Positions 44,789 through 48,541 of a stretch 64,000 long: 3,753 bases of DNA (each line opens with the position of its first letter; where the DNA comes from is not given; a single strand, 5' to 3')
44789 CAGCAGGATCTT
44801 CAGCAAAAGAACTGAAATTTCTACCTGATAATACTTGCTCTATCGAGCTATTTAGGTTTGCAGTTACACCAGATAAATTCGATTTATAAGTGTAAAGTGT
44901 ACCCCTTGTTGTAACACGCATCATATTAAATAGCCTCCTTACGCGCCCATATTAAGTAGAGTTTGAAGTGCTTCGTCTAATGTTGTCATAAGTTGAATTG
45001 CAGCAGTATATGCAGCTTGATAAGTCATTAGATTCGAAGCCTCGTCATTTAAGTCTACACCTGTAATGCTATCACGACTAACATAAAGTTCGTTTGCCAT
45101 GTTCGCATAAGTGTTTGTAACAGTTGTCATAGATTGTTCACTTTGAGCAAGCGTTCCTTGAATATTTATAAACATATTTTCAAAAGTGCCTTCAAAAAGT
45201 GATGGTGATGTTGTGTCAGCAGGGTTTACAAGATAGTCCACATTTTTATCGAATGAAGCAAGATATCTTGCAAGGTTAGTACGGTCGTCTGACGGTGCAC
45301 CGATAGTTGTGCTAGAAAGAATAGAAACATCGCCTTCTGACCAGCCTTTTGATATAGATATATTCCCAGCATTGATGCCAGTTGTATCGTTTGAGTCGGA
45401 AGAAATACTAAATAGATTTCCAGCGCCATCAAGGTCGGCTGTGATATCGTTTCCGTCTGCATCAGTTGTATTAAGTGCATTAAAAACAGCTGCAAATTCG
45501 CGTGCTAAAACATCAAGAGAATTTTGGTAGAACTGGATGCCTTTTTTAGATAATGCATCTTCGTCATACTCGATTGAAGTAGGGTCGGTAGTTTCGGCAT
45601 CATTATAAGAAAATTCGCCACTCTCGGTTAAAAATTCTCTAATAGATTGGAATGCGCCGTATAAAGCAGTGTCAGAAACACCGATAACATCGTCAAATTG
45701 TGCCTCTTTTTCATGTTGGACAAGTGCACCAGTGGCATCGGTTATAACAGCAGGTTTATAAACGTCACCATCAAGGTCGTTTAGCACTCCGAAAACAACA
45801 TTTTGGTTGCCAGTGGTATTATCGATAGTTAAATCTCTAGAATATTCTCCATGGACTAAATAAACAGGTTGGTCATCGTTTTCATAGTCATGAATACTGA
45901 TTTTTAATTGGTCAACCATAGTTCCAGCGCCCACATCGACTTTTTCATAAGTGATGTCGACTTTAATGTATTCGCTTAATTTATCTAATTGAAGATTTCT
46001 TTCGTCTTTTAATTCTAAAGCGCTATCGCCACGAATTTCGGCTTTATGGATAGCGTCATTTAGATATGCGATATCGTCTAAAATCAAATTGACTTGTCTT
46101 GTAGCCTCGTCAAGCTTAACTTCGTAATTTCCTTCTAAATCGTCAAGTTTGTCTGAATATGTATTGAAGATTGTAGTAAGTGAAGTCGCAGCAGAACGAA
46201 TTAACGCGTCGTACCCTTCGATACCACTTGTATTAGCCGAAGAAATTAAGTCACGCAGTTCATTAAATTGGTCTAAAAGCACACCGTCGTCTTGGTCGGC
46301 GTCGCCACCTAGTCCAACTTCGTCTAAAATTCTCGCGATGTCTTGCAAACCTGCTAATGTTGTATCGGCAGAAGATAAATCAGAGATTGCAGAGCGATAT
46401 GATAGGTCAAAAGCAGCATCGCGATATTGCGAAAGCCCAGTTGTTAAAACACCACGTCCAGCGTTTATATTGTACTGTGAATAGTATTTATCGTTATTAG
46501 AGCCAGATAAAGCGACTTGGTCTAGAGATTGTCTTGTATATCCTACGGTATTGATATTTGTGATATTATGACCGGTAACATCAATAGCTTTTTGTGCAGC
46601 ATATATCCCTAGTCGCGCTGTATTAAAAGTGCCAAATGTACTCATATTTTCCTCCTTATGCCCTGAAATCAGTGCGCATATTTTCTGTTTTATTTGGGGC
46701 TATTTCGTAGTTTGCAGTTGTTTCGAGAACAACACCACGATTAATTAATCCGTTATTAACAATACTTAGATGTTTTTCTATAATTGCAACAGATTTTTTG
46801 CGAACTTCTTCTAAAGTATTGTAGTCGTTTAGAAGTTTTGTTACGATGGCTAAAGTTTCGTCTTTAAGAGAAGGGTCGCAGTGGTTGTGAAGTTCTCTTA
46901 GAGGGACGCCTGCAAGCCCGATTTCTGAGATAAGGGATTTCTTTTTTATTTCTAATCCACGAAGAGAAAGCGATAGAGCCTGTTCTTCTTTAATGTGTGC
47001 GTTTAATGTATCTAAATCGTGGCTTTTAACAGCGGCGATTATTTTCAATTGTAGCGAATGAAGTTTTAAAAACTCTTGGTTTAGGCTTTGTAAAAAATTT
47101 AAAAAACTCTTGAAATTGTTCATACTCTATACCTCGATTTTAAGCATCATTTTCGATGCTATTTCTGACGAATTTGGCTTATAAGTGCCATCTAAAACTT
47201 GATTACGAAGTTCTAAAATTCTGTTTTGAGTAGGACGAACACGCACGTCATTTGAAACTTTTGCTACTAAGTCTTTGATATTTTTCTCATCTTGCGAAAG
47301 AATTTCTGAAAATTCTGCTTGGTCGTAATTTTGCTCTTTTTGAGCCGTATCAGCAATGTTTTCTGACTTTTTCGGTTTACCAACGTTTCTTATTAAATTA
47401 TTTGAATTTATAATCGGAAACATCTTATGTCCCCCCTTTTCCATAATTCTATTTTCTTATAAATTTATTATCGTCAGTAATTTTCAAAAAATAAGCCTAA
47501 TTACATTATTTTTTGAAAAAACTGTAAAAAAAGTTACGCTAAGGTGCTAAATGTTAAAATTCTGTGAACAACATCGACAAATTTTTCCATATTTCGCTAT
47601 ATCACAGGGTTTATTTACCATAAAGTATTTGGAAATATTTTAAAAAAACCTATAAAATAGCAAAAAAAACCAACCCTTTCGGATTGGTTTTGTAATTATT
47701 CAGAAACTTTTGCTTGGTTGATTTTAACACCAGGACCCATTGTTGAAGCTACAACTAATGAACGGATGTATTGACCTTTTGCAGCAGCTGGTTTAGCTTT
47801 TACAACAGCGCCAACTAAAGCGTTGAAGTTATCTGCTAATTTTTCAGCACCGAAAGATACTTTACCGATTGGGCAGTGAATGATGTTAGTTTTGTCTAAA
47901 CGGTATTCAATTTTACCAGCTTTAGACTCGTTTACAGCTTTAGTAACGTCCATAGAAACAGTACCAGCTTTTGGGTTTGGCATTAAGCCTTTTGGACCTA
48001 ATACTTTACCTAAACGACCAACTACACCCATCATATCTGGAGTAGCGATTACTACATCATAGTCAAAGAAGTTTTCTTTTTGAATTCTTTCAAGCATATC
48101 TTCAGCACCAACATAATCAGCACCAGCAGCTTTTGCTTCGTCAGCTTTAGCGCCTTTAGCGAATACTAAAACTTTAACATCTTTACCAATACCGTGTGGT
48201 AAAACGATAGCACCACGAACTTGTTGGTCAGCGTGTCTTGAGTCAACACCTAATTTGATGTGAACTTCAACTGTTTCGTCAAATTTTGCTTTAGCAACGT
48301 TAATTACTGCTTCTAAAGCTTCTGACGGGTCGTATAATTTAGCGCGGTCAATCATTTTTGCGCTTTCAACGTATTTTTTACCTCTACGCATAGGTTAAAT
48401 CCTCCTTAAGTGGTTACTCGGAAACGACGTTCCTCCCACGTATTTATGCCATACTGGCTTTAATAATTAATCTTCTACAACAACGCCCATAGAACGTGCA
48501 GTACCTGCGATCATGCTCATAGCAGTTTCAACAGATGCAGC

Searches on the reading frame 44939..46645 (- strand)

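Call 35: search_protein_families(library=pfam, proteins=[window:44939-46645:-], max_evalue=0.00001)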
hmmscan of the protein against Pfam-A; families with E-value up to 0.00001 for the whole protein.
window:44939-46645:- (568 aa): 2 families
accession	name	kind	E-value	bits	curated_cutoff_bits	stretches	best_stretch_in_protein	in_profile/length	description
PF22638.1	FlgK_D1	-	5.9e-17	62.5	28.6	1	127-282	23-161/233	Flagellar hook-associated protein FlgK helical domain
PF06429.18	Flg_bbr_C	-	5.4e-08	32.7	23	1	528-566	8-46/46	Flagellar basal body rod FlgEFG protein C-terminal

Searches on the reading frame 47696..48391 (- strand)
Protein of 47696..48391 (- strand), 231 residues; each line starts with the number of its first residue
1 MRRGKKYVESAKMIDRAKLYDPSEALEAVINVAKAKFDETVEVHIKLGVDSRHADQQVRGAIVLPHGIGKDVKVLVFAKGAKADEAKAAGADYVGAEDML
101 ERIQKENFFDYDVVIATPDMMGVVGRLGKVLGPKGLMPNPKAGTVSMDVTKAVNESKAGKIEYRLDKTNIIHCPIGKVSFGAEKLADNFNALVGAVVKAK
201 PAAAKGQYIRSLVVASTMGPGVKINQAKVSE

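Call 35: search_protein_families(library=pfam, proteins=[window:47696-48391:-], max_evalue=0.00001)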
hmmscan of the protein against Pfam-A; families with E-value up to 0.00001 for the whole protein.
window:47696-48391:- (231 aa): 1 family
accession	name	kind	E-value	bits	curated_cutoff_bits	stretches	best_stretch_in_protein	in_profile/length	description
PF00687.26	Ribosomal_L1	-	1.3e-73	247.3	32.2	1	31-220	3-198/198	Ribosomal protein L1p/L10e family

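Call 83: find_encoding_contigs(protein=window:47696-48391:-, flank=1000, max_places=3)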
Protein window:47696-48391:- (231 aa): no gene with exactly this product is on record in the collection.
